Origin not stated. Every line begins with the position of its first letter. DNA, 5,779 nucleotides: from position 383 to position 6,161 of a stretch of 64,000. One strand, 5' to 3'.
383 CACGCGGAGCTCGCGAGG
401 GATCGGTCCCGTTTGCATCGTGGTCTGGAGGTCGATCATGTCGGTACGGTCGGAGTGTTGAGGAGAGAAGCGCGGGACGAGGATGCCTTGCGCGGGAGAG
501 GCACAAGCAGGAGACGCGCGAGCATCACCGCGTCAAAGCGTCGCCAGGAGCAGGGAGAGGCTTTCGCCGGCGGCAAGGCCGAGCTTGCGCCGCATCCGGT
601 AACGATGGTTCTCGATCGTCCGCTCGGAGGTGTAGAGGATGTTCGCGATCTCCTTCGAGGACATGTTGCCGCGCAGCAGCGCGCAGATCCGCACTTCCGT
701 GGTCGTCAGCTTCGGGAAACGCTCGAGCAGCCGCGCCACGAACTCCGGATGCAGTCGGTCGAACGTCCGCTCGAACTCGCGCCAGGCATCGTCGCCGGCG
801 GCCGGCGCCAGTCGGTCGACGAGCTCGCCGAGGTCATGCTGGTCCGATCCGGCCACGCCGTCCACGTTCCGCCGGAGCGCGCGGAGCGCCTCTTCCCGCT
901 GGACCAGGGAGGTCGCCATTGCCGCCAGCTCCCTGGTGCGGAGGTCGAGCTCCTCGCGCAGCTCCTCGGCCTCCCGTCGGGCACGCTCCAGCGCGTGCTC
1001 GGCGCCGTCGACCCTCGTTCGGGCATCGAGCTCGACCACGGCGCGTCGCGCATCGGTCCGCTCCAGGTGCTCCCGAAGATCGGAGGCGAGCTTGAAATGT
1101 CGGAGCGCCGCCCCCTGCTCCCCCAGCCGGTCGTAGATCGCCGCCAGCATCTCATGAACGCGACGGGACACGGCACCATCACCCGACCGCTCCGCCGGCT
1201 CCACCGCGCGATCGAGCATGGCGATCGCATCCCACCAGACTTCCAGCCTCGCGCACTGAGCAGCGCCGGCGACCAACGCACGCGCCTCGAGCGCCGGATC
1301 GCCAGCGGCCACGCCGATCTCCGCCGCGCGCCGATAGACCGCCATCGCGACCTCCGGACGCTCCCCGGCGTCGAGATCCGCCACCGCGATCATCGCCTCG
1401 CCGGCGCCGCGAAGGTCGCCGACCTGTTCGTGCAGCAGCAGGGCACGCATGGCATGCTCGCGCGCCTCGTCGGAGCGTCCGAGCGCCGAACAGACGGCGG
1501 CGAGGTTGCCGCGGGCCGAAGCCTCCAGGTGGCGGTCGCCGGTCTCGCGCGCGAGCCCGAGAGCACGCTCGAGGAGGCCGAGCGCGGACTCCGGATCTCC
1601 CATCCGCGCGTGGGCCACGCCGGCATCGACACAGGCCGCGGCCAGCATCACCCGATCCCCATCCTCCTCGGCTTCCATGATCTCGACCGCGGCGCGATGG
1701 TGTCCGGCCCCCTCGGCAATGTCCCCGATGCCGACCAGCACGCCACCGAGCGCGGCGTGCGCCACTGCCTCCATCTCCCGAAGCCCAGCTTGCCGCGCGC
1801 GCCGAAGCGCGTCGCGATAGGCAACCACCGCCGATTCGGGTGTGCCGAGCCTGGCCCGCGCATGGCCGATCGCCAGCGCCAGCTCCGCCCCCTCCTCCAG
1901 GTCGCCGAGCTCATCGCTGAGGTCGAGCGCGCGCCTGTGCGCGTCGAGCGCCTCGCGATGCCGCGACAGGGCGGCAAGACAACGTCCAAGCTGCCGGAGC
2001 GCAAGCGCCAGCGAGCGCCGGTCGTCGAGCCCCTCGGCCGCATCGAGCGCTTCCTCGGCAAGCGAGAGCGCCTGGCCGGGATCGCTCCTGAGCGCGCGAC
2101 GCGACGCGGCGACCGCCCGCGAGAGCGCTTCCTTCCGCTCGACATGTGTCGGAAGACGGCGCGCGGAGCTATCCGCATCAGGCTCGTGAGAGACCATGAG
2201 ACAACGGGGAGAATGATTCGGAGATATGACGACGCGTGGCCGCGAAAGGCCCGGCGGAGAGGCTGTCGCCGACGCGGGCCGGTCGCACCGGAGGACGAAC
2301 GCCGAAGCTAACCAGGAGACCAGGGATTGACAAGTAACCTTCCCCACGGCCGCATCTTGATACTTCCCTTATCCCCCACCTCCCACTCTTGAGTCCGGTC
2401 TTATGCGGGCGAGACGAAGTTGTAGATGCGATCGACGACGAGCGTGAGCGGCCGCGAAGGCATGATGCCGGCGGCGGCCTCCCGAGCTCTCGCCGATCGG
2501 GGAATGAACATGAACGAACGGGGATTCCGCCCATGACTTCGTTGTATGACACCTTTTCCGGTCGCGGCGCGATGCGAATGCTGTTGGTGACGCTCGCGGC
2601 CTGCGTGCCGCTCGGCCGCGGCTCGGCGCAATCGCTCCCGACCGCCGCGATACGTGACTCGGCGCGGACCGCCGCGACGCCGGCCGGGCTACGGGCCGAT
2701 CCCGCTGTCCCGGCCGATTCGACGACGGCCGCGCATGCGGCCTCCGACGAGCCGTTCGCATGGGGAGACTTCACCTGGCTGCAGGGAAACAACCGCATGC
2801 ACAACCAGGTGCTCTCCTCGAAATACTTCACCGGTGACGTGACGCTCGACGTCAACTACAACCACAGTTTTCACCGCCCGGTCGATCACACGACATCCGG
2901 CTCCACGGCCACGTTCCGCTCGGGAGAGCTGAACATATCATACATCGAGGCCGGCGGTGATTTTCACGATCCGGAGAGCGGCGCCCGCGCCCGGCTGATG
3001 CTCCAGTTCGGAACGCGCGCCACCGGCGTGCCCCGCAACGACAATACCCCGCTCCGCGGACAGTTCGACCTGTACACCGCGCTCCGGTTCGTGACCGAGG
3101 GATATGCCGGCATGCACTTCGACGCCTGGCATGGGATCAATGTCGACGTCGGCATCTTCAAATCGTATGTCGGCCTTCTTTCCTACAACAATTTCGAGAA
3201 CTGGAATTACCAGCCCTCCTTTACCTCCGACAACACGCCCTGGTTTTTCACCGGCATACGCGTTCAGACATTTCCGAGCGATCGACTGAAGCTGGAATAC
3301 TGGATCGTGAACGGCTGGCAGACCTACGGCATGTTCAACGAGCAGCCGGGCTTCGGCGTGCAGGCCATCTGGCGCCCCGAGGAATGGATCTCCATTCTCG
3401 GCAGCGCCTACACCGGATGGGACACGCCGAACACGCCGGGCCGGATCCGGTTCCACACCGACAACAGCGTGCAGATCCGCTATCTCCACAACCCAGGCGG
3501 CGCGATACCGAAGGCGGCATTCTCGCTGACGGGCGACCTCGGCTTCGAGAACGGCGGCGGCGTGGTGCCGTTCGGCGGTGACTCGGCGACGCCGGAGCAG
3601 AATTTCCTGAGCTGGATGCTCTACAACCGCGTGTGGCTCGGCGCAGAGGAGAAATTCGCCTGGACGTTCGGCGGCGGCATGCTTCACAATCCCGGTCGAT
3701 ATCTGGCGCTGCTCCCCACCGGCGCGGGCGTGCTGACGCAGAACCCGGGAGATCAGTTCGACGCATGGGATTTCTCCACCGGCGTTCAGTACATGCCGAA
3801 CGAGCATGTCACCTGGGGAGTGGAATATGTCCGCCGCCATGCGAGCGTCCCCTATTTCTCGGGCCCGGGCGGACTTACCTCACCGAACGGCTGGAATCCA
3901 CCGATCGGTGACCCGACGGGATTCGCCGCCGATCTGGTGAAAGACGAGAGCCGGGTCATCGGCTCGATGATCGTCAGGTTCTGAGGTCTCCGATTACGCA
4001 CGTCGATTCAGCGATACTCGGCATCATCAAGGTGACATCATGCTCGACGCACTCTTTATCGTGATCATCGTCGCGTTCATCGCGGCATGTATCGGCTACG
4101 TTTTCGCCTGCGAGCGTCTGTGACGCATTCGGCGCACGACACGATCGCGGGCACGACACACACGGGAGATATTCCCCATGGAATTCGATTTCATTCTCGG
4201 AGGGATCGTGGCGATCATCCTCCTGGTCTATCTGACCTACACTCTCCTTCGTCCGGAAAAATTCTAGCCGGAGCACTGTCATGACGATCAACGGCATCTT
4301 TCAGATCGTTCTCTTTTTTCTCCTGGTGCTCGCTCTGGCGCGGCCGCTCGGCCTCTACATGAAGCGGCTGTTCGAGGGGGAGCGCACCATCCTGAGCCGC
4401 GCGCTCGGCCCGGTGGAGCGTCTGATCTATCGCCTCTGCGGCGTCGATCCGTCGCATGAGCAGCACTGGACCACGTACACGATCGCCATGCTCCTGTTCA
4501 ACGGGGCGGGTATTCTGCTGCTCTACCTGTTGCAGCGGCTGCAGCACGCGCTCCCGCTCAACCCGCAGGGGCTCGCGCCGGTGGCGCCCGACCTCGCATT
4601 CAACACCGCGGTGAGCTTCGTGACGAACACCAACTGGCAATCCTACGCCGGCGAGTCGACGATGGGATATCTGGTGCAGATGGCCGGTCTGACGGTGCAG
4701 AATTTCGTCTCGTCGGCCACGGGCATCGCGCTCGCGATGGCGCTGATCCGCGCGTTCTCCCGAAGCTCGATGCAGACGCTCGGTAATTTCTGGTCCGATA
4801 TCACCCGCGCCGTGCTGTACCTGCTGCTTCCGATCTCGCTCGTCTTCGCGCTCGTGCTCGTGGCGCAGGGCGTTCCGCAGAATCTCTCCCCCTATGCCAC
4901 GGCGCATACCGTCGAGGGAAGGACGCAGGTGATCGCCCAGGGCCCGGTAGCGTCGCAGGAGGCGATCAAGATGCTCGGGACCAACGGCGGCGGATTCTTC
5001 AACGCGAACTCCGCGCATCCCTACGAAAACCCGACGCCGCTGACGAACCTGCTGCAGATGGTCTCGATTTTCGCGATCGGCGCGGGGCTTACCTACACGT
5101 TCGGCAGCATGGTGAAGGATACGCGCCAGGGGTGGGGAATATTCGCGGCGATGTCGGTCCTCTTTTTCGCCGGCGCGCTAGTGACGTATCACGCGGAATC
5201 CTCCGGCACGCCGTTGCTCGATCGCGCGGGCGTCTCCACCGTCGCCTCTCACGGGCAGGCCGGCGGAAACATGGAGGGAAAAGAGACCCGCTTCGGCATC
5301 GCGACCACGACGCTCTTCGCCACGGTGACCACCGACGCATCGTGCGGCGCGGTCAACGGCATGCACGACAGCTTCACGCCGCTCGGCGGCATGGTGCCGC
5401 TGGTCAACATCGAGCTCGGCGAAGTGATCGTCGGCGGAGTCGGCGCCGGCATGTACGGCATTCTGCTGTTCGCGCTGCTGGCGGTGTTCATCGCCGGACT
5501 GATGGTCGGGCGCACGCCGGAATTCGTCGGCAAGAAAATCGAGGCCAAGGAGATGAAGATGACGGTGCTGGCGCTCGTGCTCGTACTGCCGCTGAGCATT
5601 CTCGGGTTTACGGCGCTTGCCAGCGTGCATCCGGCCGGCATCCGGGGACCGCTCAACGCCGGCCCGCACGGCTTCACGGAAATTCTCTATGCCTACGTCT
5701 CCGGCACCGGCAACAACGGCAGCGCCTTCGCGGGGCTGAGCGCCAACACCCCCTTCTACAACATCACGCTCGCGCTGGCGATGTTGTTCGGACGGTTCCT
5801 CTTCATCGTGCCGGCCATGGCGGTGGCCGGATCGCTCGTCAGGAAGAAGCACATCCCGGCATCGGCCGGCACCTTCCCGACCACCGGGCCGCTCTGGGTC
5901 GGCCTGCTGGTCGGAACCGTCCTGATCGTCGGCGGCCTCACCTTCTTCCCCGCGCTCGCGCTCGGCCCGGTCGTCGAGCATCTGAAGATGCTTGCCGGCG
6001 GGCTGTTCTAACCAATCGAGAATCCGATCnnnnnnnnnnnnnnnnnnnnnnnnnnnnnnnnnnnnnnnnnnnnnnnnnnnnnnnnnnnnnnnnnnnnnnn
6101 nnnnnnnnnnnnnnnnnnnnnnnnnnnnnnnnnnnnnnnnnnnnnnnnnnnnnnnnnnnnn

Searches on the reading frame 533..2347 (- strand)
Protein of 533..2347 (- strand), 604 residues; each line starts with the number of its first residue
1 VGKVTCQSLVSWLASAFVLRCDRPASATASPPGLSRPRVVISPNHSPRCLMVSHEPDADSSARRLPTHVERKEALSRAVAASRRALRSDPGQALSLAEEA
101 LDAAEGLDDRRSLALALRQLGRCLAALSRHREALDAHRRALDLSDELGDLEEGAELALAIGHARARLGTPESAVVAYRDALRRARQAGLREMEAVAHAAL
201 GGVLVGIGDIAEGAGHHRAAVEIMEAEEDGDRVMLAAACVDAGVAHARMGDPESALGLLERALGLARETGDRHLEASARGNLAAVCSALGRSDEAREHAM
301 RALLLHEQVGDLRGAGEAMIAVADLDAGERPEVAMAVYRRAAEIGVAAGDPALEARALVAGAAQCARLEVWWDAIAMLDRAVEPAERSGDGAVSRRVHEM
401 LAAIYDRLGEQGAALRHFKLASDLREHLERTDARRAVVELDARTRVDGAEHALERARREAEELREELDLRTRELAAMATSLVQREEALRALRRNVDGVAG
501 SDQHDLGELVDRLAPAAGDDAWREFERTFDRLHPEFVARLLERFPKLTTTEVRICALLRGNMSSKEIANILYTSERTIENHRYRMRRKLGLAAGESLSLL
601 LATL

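Call 81: search_protein_families(library=pfam, proteins=[window:533-2347:-], max_evalue=0.0001)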
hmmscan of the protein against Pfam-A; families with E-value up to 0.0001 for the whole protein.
window:533-2347:- (604 aa): 5 families
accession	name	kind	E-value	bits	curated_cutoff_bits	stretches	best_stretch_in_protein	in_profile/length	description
PF13424.12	TPR_12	-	9.6e-26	90.2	30.1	3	195-268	5-77/77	Tetratricopeptide repeat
PF00515.34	TPR_1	-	3.8e-12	45.9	27.8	0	114-143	1-30/34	Tetratricopeptide repeat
PF13181.12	TPR_8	-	1.4e-11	44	25.7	0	277-305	2-30/34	Tetratricopeptide repeat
PF00196.25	GerE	-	2.4e-08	33.9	23.5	1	546-591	2-47/57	Bacterial regulatory proteins, luxR family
PF14938.12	SNAP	-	5.2e-06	26.6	25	0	334-426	54-146/282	Soluble NSF attachment protein, SNAP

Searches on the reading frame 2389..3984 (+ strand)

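Call 81: search_protein_families(library=pfam, proteins=[window:2389-3984:+], max_evalue=0.0001)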
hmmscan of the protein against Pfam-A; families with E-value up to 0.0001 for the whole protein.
window:2389-3984:+ (531 aa): 1 family
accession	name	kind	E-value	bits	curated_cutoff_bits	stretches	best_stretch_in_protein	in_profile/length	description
PF07642.17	BBP2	-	1.4e-35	123.6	26.2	1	152-490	7-318/339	Putative beta-barrel porin-2, OmpL-like. bbp2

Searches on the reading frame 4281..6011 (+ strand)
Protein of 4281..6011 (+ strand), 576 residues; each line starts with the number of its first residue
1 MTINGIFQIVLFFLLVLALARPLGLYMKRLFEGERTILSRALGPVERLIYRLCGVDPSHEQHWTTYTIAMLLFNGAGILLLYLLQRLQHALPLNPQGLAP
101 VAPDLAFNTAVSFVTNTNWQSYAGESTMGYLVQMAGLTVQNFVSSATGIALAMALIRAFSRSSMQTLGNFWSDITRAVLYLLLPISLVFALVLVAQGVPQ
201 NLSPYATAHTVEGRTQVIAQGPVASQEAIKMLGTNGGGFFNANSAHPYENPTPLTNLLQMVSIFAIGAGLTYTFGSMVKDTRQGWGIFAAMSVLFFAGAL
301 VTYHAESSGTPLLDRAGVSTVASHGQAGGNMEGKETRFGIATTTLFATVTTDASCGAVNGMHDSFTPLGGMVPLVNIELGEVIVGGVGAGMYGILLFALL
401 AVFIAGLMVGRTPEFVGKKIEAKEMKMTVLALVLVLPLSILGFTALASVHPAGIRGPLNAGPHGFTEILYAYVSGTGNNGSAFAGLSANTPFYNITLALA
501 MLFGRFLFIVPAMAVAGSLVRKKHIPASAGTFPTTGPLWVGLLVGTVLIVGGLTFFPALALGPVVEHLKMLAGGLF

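Call 44: search_protein_families(library=pfam, proteins=[window:4281-6011:+], max_evalue=0.001)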
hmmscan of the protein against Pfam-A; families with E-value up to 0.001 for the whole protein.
window:4281-6011:+ (576 aa): 1 family
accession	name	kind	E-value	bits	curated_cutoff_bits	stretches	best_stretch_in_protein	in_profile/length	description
PF03814.21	KdpA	-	6.2e-246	817.3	22.6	1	11-568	2-548/548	Potassium-transporting ATPase A subunit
